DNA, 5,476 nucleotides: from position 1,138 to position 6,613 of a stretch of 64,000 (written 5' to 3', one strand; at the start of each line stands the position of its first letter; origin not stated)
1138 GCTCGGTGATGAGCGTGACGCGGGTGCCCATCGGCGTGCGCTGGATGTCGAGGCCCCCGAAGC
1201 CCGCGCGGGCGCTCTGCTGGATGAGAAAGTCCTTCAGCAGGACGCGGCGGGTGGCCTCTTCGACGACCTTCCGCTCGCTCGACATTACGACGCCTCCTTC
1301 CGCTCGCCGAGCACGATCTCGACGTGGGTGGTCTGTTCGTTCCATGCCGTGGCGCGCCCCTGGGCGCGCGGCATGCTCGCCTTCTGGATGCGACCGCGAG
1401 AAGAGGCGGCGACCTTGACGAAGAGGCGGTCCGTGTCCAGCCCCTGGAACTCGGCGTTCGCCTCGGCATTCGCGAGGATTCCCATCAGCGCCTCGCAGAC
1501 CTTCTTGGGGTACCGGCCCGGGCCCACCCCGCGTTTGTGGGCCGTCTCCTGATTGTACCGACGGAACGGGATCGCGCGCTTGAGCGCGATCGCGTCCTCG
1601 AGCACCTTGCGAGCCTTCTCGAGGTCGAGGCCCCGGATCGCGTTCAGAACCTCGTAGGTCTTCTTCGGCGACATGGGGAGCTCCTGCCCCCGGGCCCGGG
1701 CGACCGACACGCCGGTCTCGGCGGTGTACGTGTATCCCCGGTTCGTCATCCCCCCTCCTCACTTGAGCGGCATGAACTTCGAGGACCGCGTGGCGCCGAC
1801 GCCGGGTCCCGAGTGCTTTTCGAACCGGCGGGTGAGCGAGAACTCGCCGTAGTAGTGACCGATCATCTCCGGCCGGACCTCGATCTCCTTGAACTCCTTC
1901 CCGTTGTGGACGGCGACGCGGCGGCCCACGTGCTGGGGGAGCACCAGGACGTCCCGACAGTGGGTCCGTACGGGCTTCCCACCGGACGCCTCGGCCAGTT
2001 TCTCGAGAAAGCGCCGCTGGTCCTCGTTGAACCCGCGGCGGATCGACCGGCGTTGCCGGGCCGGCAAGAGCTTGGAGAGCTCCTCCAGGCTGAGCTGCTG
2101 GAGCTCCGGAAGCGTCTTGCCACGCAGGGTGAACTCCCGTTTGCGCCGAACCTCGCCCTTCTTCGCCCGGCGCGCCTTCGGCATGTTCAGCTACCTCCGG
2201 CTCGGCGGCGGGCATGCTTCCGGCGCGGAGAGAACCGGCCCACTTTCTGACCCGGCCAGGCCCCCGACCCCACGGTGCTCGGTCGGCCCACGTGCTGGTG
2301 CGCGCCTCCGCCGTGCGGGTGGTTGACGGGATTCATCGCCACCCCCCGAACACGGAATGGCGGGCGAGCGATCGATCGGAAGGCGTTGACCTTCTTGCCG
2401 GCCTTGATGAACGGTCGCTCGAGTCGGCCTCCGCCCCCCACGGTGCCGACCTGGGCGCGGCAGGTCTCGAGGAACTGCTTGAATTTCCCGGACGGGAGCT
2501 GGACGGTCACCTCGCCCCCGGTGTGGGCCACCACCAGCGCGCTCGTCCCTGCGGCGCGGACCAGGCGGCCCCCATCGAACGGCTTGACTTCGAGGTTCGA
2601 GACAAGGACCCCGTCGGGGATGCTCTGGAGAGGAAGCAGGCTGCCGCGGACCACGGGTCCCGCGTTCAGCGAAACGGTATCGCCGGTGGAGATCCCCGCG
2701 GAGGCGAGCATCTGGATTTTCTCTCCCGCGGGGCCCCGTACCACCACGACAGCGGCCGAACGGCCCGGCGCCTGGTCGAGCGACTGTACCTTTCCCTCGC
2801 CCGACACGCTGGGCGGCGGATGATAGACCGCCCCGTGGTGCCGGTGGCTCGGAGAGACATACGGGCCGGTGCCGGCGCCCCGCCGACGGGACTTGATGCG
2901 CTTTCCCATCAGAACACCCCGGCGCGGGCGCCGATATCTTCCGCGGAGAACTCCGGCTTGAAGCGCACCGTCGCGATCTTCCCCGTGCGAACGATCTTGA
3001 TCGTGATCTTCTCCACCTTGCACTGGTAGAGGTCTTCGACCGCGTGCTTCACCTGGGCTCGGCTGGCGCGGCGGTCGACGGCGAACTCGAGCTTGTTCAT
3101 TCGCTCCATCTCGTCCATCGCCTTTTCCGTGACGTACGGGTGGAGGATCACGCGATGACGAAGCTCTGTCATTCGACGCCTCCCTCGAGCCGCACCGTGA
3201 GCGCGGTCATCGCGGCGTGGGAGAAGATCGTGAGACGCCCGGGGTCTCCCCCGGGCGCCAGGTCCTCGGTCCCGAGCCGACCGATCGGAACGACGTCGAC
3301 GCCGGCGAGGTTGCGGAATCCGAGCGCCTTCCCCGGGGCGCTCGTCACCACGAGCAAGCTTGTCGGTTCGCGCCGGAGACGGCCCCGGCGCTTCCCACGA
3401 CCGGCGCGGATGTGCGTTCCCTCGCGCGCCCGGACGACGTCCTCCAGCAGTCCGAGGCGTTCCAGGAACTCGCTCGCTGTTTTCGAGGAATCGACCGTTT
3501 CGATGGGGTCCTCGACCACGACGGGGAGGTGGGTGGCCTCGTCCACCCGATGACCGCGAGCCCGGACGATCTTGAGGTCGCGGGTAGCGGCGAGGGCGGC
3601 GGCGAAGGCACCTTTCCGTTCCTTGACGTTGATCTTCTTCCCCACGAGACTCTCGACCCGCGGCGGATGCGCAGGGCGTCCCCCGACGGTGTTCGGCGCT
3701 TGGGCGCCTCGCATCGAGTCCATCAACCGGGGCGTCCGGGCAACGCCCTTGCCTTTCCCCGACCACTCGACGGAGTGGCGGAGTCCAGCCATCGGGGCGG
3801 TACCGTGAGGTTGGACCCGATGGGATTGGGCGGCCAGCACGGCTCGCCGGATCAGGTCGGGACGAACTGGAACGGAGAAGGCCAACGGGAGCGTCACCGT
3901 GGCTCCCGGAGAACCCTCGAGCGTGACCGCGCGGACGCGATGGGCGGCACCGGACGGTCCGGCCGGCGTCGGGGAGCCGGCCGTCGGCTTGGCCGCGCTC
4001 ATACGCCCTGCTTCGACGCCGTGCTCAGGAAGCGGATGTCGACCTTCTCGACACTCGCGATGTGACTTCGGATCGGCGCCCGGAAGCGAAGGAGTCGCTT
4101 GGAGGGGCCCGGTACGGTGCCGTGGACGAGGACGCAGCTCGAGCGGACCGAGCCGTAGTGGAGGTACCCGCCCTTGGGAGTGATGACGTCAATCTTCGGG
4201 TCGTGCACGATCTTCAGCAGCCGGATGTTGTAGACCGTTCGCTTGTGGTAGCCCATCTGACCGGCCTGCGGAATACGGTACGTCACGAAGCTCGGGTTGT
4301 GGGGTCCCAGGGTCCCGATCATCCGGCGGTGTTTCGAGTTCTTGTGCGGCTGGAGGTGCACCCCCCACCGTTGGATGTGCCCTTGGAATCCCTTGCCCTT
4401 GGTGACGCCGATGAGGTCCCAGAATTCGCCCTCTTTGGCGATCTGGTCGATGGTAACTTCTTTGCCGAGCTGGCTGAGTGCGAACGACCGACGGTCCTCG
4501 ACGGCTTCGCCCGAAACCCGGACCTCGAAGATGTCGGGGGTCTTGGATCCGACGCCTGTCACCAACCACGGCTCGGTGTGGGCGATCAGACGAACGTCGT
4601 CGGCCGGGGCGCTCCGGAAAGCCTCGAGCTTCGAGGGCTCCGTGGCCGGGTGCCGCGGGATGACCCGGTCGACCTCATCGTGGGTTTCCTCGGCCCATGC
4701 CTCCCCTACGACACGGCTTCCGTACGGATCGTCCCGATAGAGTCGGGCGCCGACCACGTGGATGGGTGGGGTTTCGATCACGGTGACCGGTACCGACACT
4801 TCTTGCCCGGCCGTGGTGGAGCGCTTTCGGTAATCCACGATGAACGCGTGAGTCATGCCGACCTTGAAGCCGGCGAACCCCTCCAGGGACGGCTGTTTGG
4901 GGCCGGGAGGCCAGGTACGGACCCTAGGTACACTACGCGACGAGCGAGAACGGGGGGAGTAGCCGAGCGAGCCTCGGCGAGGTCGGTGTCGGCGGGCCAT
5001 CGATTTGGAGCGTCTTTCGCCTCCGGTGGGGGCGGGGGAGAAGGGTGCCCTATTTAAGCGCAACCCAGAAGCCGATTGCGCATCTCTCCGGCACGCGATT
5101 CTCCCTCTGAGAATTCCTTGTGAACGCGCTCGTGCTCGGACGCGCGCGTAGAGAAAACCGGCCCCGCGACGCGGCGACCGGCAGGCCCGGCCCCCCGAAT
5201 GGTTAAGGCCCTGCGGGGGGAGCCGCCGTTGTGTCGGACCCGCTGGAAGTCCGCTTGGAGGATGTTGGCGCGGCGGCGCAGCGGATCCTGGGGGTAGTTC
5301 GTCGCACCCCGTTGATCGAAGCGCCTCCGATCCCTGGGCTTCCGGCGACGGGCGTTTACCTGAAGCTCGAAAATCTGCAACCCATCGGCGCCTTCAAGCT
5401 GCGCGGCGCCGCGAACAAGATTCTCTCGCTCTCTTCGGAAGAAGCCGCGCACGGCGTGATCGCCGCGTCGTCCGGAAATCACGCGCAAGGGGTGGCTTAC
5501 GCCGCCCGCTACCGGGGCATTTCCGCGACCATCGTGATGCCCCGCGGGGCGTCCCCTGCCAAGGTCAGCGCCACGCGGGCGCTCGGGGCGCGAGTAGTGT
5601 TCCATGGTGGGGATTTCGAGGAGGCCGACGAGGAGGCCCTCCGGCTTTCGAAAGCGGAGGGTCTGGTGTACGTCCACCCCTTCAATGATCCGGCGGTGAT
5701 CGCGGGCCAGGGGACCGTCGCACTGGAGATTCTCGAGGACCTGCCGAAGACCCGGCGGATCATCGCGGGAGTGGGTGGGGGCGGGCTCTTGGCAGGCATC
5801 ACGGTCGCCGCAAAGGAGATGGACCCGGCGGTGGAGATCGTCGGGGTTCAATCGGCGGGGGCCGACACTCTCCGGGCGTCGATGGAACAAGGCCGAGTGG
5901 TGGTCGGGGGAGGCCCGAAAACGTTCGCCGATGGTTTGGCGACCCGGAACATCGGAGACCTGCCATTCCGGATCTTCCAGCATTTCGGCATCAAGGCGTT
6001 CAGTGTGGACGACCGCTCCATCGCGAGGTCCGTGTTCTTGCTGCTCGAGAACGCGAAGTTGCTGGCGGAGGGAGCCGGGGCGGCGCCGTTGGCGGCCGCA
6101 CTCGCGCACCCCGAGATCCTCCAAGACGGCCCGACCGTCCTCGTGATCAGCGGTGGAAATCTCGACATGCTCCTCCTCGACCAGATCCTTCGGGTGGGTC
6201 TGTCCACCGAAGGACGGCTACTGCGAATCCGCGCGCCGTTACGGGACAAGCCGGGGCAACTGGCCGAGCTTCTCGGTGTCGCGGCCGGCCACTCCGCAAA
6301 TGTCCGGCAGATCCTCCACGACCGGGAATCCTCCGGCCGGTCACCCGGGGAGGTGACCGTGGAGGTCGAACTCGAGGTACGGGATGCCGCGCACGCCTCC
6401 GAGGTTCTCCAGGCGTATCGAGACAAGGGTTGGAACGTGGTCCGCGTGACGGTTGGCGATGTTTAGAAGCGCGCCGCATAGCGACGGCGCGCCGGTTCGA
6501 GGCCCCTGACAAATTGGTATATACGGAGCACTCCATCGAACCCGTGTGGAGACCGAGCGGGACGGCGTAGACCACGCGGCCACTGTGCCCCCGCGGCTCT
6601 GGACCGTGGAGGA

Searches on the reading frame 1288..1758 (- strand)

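Call 84: search_protein_families(library=pfam, proteins=[window:1288-1758:-], max_evalue=0.00001)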
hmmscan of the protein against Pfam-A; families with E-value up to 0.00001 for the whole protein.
window:1288-1758:- (157 aa): 1 family
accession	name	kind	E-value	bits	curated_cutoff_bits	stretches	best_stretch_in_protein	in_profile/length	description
PF00237.24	Ribosomal_L22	-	5.6e-26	91.2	28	1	22-150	1-103/104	Ribosomal protein L22p/L17e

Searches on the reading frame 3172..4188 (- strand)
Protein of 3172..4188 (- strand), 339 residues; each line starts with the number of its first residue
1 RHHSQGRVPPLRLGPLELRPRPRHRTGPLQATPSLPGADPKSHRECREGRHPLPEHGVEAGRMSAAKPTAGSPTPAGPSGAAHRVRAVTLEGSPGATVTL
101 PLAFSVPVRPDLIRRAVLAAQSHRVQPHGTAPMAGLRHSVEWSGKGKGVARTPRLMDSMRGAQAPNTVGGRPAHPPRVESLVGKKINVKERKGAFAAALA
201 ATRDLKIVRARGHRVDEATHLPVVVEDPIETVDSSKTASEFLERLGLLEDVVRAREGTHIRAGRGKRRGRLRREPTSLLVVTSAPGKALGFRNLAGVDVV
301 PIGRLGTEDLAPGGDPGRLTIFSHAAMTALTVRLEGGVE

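Call 84: search_protein_families(library=pfam, proteins=[window:3172-4188:-], max_evalue=0.00001)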
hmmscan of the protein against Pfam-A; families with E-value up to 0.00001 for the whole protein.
window:3172-4188:- (339 aa): 1 family
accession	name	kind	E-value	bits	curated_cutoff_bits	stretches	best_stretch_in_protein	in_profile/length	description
PF00573.27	Ribosomal_L4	-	3.9e-27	95.6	25.8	1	100-331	3-188/190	Ribosomal protein L4/L1 family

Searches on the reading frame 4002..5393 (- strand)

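Call 84: search_protein_families(library=pfam, proteins=[window:4002-5393:-], max_evalue=0.00001)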
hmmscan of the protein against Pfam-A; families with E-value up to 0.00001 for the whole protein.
window:4002-5393:- (464 aa): 1 family
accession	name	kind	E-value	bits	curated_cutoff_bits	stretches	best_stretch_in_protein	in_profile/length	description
PF00297.29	Ribosomal_L3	-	5.1e-77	259.8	22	1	134-463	3-369/369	Ribosomal protein L3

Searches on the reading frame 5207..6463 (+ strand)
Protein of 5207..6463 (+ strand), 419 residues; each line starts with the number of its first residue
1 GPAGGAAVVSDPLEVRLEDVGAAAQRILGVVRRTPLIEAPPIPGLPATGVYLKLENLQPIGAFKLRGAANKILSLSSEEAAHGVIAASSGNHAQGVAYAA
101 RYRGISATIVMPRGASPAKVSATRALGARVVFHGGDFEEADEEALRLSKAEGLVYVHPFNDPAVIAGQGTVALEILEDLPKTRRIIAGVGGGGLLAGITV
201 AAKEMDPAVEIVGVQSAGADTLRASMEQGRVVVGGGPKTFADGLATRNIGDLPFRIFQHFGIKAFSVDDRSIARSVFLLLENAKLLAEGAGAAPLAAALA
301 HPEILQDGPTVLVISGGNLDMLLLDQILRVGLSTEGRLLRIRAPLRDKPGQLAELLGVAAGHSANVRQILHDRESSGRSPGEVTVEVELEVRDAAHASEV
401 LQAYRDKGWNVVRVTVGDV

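Call 84: search_protein_families(library=pfam, proteins=[window:5207-6463:+], max_evalue=0.00001)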
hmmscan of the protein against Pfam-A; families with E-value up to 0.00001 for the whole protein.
window:5207-6463:+ (419 aa): 1 family
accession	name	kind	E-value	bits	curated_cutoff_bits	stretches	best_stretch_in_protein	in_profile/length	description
PF00291.31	PALP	-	7.2e-81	272.2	35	1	29-316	3-295/295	Pyridoxal-phosphate dependent enzyme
